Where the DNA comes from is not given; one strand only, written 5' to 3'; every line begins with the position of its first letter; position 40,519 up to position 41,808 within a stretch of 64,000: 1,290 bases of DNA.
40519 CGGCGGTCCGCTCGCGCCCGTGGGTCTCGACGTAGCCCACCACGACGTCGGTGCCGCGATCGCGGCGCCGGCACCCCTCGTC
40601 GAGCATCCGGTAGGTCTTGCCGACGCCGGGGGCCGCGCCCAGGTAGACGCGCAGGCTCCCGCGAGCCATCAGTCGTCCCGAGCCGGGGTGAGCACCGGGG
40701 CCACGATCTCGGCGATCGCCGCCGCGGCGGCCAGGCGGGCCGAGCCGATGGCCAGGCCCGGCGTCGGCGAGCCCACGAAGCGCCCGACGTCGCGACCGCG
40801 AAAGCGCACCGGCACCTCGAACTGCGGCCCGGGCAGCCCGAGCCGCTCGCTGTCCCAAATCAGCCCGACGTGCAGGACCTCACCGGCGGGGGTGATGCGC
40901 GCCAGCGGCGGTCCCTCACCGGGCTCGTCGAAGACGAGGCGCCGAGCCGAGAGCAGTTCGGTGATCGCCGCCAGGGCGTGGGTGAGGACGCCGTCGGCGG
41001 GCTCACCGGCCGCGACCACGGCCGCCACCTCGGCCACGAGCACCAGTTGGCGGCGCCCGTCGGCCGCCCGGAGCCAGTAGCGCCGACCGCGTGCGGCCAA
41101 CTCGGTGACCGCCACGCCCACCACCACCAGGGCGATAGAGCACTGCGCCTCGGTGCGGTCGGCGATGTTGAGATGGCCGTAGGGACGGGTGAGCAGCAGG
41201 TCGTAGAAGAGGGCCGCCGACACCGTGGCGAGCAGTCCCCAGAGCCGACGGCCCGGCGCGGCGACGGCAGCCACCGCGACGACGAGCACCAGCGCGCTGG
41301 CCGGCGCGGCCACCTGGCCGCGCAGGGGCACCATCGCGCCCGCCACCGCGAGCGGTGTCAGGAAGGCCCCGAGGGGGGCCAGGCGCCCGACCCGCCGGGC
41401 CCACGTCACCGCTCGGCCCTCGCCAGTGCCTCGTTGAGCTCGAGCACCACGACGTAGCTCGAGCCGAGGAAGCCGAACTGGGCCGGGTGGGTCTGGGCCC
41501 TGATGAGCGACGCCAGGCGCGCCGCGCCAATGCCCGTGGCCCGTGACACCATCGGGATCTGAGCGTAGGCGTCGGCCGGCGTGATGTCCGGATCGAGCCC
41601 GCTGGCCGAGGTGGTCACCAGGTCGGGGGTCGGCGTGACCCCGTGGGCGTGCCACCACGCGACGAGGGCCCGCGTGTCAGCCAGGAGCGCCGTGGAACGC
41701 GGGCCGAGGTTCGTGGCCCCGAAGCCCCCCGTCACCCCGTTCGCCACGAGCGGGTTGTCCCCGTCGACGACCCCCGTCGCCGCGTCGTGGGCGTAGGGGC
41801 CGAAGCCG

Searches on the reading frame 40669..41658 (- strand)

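Call 57: search_protein_families(library=pfam, proteins=[window:40669-41658:-], max_evalue=0.001)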
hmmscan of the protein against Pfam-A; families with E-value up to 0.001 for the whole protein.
window:40669-41658:- (329 aa): 1 family
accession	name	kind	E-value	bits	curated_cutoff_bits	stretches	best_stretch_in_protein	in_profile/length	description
PF13493.11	DUF4118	-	2.4e-12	47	28.4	1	98-193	4-99/107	Domain of unknown function (DUF4118)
